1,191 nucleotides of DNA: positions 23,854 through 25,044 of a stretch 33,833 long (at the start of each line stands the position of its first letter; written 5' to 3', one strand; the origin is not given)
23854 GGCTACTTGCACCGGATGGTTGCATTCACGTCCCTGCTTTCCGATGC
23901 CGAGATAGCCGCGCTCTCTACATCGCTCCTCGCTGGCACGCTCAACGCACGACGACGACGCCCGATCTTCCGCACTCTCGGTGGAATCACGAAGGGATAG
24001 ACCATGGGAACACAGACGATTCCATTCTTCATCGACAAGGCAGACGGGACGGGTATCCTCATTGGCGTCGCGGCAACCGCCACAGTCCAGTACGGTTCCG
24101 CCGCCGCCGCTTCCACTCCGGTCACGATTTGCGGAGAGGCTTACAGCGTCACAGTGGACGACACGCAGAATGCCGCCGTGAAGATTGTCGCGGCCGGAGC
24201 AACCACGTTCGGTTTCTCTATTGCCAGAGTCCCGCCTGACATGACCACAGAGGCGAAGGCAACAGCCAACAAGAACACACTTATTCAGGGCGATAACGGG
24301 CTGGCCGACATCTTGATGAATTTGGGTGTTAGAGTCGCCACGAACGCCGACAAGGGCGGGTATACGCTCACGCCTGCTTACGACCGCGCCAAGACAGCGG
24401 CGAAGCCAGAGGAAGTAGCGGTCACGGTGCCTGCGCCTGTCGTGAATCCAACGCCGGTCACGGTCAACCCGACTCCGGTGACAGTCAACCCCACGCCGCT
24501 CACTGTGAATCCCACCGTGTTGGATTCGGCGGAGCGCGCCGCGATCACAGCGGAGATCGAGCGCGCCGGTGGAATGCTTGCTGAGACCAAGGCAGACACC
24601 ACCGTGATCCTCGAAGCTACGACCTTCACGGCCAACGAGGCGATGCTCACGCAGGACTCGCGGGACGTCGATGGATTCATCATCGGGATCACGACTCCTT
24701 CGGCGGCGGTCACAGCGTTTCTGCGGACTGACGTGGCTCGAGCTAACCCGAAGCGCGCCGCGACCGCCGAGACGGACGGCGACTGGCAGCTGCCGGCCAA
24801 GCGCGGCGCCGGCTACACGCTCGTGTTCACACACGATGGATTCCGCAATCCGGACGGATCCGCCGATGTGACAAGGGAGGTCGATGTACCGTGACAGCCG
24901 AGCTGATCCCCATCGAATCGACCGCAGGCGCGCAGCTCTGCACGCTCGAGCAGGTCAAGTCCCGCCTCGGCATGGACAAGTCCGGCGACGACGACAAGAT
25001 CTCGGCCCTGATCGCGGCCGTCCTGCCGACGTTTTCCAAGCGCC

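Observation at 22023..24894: Lower-GC3 island (HNH, secreted protein, LamG/CBM-like protein, repeat protein) inserted between head and neck genes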

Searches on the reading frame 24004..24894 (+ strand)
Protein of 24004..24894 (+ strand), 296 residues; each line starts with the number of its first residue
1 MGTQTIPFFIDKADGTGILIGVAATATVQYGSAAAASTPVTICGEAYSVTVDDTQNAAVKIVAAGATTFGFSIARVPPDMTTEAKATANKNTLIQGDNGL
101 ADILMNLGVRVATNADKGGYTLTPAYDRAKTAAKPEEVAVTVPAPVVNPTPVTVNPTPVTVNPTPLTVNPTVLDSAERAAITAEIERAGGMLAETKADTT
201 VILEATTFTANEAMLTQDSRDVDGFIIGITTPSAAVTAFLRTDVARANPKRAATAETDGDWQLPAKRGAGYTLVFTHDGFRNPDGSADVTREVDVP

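Call 5: search_protein_families(library=pfam, proteins=[window:24004-24894:+], max_evalue=0.1)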
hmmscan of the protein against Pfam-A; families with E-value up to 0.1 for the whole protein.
window:24004-24894:+ (296 aa): 1 family
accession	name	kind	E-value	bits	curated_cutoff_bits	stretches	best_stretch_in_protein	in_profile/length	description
PF16371.11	MetallophosN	-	0.029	15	35.6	0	95-129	5-38/77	N terminal of Calcineurin-like phosphoesterase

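Call 6: search_protein_families(library=phrogs, proteins=[window:24004-24894:+], max_evalue=0.01)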
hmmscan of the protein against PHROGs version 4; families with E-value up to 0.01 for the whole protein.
window:24004-24894:+ (296 aa): 0 families

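Call 17: find_homologous_proteins(query=window:24004-24894:+)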
Query window:24004-24894:+ (296 aa): 4 proteins with E <= 0.001 among 8000 candidates.
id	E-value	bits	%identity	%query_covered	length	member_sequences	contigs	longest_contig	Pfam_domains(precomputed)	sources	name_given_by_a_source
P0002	8.6e-182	621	100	100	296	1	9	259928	-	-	-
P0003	2.6e-24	104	35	98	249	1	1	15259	PF13620.13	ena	-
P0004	1.2e-13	69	55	29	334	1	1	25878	-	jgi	jgi:hypothetical protein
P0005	2.7e-9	55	43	27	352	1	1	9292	-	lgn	-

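Call 19: find_encoding_contigs(protein=P0003, flank=10000, max_places=3)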
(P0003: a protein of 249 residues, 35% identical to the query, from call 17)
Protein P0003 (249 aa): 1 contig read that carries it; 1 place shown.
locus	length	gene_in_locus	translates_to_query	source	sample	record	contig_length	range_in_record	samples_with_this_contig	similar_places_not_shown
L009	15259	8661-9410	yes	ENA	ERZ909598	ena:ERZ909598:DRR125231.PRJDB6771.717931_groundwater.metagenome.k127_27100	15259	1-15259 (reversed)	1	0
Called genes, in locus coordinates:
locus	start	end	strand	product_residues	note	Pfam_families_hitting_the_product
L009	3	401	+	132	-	?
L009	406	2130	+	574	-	PF03354:TerL_ATPase, PF20441:TerL_nuclease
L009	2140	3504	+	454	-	PF04860:Phage_portal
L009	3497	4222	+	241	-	PF00574:CLP_protease, PF01972:SDH_protease, PF25145:NfeD1b_N (weak)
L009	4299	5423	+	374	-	PF05065:Phage_capsid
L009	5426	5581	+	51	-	-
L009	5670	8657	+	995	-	PF15892:BNR_4 (weak)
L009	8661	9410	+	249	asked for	PF13620:CarboxypepD_reg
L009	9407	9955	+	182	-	-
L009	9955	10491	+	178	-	-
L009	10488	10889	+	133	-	-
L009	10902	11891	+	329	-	PF18906:Phage_tube_2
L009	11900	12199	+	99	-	-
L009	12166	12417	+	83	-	-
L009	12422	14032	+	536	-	-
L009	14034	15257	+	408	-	?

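Call 20: find_encoding_contigs(protein=P0004, flank=10000, max_places=3)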
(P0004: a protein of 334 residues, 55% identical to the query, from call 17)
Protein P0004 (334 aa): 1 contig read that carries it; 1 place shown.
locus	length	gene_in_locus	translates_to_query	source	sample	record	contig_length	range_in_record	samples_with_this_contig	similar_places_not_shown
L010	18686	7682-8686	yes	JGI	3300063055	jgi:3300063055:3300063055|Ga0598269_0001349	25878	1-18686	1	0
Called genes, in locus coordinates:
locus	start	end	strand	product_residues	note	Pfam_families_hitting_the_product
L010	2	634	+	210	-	?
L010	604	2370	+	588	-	PF03354:TerL_ATPase, PF20441:TerL_nuclease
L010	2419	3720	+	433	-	PF04860:Phage_portal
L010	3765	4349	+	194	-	-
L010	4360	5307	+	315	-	PF17236:SU10_MCP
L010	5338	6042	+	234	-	-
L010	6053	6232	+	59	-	-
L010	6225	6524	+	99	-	-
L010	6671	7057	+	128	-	-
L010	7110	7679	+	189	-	-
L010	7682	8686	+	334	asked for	-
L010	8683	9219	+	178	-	PF24163:HCP (weak)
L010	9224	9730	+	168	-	-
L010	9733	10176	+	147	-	-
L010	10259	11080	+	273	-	PF13205:Big_5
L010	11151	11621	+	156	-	-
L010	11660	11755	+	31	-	-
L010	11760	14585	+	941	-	-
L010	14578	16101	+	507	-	PF05709:Sipho_tail, PF22768:SPP1_Dit (weak)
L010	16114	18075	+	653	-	PF05048:NosD (faint), PF13229:Beta_helix (weak)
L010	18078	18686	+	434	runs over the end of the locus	PF06605:Prophage_tail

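Call 21: find_encoding_contigs(protein=P0005, flank=10000, max_places=3)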
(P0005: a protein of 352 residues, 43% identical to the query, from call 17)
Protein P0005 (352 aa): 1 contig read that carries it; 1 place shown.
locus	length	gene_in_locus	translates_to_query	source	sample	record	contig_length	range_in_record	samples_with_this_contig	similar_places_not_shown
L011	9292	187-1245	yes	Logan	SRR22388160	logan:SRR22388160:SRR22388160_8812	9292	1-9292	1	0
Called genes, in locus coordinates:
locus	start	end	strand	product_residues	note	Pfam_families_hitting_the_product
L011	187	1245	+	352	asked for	-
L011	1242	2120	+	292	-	-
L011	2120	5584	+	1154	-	-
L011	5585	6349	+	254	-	-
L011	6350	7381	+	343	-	-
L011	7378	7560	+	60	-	-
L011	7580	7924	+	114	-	-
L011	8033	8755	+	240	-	PF01520:Amidase_3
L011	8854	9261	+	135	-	-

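Call 44: search_solved_structures(query=A4, max_evalue=10, show_alignments=3)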
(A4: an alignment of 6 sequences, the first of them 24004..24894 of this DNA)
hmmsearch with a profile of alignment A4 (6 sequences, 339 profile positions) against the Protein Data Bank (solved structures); distinct sequences matched with E-value up to 10: 1.
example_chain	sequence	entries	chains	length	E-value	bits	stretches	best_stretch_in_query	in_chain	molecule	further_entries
4dzg_A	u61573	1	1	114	0.8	12.5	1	30-80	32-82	PliG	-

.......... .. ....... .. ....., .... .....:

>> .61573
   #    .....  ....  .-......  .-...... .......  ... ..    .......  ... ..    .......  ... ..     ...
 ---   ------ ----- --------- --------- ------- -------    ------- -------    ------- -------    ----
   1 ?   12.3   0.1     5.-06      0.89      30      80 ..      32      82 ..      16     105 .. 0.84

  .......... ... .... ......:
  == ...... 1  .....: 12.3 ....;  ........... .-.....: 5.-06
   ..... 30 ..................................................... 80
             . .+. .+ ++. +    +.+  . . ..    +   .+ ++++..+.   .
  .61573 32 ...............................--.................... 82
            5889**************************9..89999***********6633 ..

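Call 45: search_protein_families(library=pfam, alignment_id=A4, max_evalue=0.1)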
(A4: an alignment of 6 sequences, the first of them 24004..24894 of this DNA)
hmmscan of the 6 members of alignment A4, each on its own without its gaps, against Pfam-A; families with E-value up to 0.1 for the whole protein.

A. member 1, window:24004-24894:+ (296 aa): 1 family
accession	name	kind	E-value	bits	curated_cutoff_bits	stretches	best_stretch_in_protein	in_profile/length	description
PF16371.11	MetallophosN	-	0.029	15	35.6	0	95-129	5-38/77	N terminal of Calcineurin-like phosphoesterase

B. families by the number of members that match (of 6 scanned): 8 families
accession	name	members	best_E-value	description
PF13620.12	CarboxypepD_reg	5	9.9e-08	Carboxypeptidase regulatory-like domain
PF13715.12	CarbopepD_reg_2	3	0.00014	CarboxypepD_reg-like domain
PF14054.11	DUF4249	1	0.0022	Domain of unknown function (DUF4249)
PF23991.1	DUF7310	1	0.021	Coiled-coil region of unknown function (DUF7310)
PF01601.21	CoV_S2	1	0.024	Coronavirus spike glycoprotein S2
PF16371.11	MetallophosN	1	0.029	N terminal of Calcineurin-like phosphoesterase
PF04513.17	Baculo_PEP_C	1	0.037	Baculovirus polyhedron envelope protein, PEP, C terminus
PF16966.11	Porin_8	1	0.064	Porin-like glycoporin RafY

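Call 63: predict_structure(alignment_id=A5)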
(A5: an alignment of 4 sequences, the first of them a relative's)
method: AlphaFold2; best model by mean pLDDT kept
length: 296 residues; sequences in the alignment: 4
mean_pLDDT: 43.1   pTM: 0.29
mean pLDDT of the five models: 43.1, 40.2, 39.8, 38.0, 32.4
residues with pLDDT >= 90: 0; 70-90: 2; 50-70: 119; < 50: 175
segments of 3 or more residues with pLDDT < 50: 15-17, 32-34, 66-222, 280-285, 287-289
pLDDT, mean of each block of 10 residues (from residue 1): 57 53 59 52 57 56 52 37 25 28 31 35 32 21 23 23 22 36 36 28 31 40 54 65 65 58 61 60 48 54
secondary structure, 60 per line:
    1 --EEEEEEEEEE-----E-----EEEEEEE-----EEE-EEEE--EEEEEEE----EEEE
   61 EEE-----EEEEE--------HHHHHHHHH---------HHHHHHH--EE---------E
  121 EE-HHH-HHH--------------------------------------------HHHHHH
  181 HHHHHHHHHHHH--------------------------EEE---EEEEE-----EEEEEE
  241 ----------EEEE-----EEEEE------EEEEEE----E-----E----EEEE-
elements in order: E3-12 E24-30 E36-38 E40-43 E46-52 E57-63 E69-73 H82-90 H100-106 E120-122 H175-192 E219-221 E225-229 E235-240 E251-254 E260-264 E271-276 E292-295

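Call 64: search_dna_similar(query=window:24004-24894:+, collection=phages, mode=protein, max_rows=25, max_evalue=0.1)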
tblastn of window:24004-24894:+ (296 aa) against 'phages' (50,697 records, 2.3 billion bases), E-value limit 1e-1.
No match.

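Call 66: search_protein_families(library=phrogs, proteins=[L009:9407-9955:+, L010:8683-9219:+], max_evalue=0.01)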
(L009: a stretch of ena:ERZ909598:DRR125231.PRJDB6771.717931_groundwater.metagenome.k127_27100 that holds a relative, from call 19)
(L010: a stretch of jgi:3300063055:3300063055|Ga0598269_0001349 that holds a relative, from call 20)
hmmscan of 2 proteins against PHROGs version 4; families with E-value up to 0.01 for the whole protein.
L009:9407-9955:+ (182 aa): 2 families
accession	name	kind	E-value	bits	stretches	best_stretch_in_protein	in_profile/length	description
phrog_442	-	connector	3e-18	67.1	1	1-181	75-262/270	head-tail adaptor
phrog_2377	-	connector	0.0024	18.8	1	28-148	16-126/184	head-tail adaptor Ad1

L010:8683-9219:+ (178 aa): 1 family
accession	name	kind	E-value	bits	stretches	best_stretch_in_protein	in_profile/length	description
phrog_442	-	connector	8.2e-10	39.4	1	3-147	76-226/270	head-tail adaptor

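Call 67: search_protein_families(library=phrogs, proteins=[L011:1242-2120:+, L011:2120-5584:+, L011:5585-6349:+, L011:6350-7381:+, L009:14034-15257:+], max_evalue=1)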
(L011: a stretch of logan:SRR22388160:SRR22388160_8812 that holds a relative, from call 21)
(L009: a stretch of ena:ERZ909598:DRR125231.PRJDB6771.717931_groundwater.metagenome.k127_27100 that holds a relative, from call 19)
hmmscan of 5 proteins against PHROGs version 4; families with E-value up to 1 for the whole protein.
L011:1242-2120:+ (292 aa): 5 families
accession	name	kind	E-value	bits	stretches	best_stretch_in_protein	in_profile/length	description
phrog_7578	-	unknown function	1.8e-17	64.3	1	30-277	21-280/300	-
phrog_11439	-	tail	0.002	17.4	1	35-117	202-289/775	tail fiber protein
phrog_1101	-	tail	0.0042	15.9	1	35-100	557-628/1405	tail protein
phrog_6284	-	tail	0.017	13.9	1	35-120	492-588/1280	tail protein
phrog_4406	-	head and packaging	0.032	11.8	1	36-110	1278-1358/3231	virion structural protein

L011:2120-5584:+ (1154 aa): 6 families
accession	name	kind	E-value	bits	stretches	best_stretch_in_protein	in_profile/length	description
phrog_18230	-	unknown function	0.028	15.4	1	954-992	48-86/127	-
phrog_6994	-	head and packaging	0.046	15.1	0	116-140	31-55/67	head fiber protein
phrog_20282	-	unknown function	0.14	13.3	0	382-402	29-49/57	-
phrog_16054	-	unknown function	0.18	12.8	1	483-509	13-39/58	-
phrog_4427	-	unknown function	0.29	12.2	0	408-431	21-44/68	-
phrog_7154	-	unknown function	0.45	11.7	0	132-162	4-34/63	-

L011:5585-6349:+ (254 aa): 2 families
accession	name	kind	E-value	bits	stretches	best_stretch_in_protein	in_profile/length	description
phrog_27064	-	unknown function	4.1e-06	27.4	1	184-243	174-235/249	-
phrog_25932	-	unknown function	0.09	13.5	1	4-66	138-199/219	-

L011:6350-7381:+ (343 aa): 4 families
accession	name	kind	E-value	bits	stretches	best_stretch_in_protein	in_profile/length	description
phrog_2448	-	unknown function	1.7e-53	183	1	2-342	1-334/335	-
phrog_6368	-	unknown function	2.1e-18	67.7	1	88-341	80-326/328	-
phrog_10924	-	unknown function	4.1e-06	27.1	1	238-342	298-408/409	-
phrog_27578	-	unknown function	0.007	16.6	1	237-304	163-233/275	-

L009:14034-15257:+ (408 aa): 0 families

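Call 70: find_related_loci(query=A4, collection=viral_contigs, flank=10000)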
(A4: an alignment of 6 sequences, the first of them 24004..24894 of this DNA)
Query A4 (296 aa) in viral_contigs; peptide patterns used: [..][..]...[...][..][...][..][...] (x = any residue, [..] = any of these).
79 stretches matched a pattern; 3 encode a relative of the query (tblastn E <= 1e-3); 3 distinct loci.
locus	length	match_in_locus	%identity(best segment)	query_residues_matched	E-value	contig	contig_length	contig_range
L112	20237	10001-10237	51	211-289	1e-20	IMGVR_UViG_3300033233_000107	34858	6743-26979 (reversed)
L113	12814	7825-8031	58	212-280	2e-18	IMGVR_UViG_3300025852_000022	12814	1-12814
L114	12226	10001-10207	58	212-280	2e-18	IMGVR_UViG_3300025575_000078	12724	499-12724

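Call 73: search_protein_families(library=pfam, proteins=[L112:5711-8017:+, L112:8056-9357:+, L112:9333-9644:+, L112:9641-10243:+, L113:5608-6357:+, L113:7072-8061:+, L113:8058-8588:+, L113:3795-4688:+, L112:15383-16918:+, L112:4354-5637:+], max_evalue=0.01)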
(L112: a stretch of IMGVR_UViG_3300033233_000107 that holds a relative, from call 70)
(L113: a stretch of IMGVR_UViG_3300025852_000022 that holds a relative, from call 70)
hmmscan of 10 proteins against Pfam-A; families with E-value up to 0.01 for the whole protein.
L112:5711-8017:+ (768 aa): 7 families
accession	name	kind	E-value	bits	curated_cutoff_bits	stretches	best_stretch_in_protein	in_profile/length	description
PF01982.22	CTP-dep_RFKase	-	3e-27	95.4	25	2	378-479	4-119/121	Domain of unknown function DUF120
PF13489.12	Methyltransf_23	-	1.4e-08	35.1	27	1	87-206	14-126/164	Methyltransferase domain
PF13847.12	Methyltransf_31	-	7.8e-07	29.3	27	1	98-212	6-117/145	Methyltransferase domain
PF08242.18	Methyltransf_12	-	2e-05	25.6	30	1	100-192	1-95/98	Methyltransferase domain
PF00535.33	Glycos_transf_2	-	2.1e-05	25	23.3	1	505-614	11-116/168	Glycosyl transferase family 2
PF13649.12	Methyltransf_25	-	6.2e-05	24.1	27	1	99-190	1-94/97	Methyltransferase domain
PF08241.18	Methyltransf_11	-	0.00047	21.2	21.2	1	100-194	1-92/95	Methyltransferase domain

L112:8056-9357:+ (433 aa): 0 families

L112:9333-9644:+ (103 aa): 0 families

L112:9641-10243:+ (200 aa): 2 families
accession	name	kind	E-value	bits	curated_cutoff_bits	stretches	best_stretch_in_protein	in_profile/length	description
PF13620.12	CarboxypepD_reg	-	0.00053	20.7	32.3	1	138-199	11-69/82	Carboxypeptidase regulatory-like domain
PF05354.17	Phage_attach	-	0.0093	17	26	0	11-59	33-85/99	Phage Head-Tail Attachment protein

L113:5608-6357:+ (249 aa): 0 families

L113:7072-8061:+ (329 aa): 1 family
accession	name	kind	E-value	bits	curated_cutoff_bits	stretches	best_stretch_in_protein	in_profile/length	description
PF13620.12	CarboxypepD_reg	-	0.0034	18.1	32.3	1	275-328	14-68/82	Carboxypeptidase regulatory-like domain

L113:8058-8588:+ (176 aa): 1 family
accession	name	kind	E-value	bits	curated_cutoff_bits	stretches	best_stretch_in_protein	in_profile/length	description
PF20557.3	DnaT_2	-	2.4e-16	60.5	27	1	13-151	9-137/168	Putative DnaT-like ssDNA binding protein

L113:3795-4688:+ (297 aa): 0 families

L112:15383-16918:+ (511 aa): 0 families

L112:4354-5637:+ (427 aa): 1 family
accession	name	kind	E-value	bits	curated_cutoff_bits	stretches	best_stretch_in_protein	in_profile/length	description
PF05065.19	Phage_capsid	-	9.5e-42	143.7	24.2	1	156-419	1-276/280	Phage capsid family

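Call 74: search_protein_families(library=phrogs, proteins=[L112:5711-8017:+, L112:8056-9357:+, L112:9333-9644:+, L112:10256-10912:+, L113:5608-6357:+, L113:8058-8588:+, L113:3795-4688:+, L112:15383-16918:+, L113:10085-10705:+], max_evalue=0.01)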
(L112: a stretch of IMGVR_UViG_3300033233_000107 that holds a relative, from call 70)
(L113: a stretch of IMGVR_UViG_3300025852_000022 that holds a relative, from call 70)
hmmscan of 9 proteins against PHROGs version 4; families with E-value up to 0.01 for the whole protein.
L112:5711-8017:+ (768 aa): 4 families
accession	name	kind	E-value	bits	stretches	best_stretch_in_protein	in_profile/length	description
phrog_9549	-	moron, auxiliary metabolic gene and host takeover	4.9e-48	165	1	493-715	2-214/221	glycosyltransferase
phrog_9361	-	other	3.3e-26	93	1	62-242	3-172/176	methyltransferase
phrog_22332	-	moron, auxiliary metabolic gene and host takeover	1.3e-14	54.7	1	62-188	2-121/408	glycosyltransferase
phrog_14775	-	moron, auxiliary metabolic gene and host takeover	0.0052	17.4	0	562-614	46-99/203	glycosyltransferase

L112:8056-9357:+ (433 aa): 1 family
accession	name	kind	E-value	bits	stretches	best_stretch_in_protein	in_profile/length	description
phrog_37034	-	unknown function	2.5e-06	28.4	1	359-429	101-170/171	-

L112:9333-9644:+ (103 aa): 0 families

L112:10256-10912:+ (218 aa): 1 family
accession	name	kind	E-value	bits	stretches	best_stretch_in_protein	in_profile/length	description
phrog_442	-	connector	8.9e-10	39.3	1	7-217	80-267/270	head-tail adaptor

L113:5608-6357:+ (249 aa): 0 families

L113:8058-8588:+ (176 aa): 3 families
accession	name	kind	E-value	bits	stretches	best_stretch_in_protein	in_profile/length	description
phrog_477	-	connector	2.2e-22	80.8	1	8-154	10-149/220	head-tail adaptor Ad1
phrog_912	-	unknown function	8.4e-10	39.4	1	9-174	100-273/274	-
phrog_10959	-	unknown function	0.00092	20.3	0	22-68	3-48/122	-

L113:3795-4688:+ (297 aa): 1 family
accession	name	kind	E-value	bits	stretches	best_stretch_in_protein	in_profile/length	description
phrog_422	-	head and packaging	2.9e-72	244.6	1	5-296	2-293/297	major head protein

L112:15383-16918:+ (511 aa): 2 families
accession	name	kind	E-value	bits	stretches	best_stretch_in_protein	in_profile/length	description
phrog_27064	-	unknown function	1.7e-11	45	1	400-506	137-246/249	-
phrog_892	-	tail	2e-05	24.3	1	354-393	358-397/782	tail fiber protein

L113:10085-10705:+ (206 aa): 0 families

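Call 102: search_protein_families(library=padloc, proteins=[window:24004-24894:+], max_evalue=0.01)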
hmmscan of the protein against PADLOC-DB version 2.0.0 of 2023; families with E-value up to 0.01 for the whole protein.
window:24004-24894:+ (296 aa): 0 families

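Call 103: search_protein_families(library=ncbifam, proteins=[window:24004-24894:+], max_evalue=0.01)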
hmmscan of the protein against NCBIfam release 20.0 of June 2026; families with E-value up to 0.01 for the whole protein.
window:24004-24894:+ (296 aa): 0 families
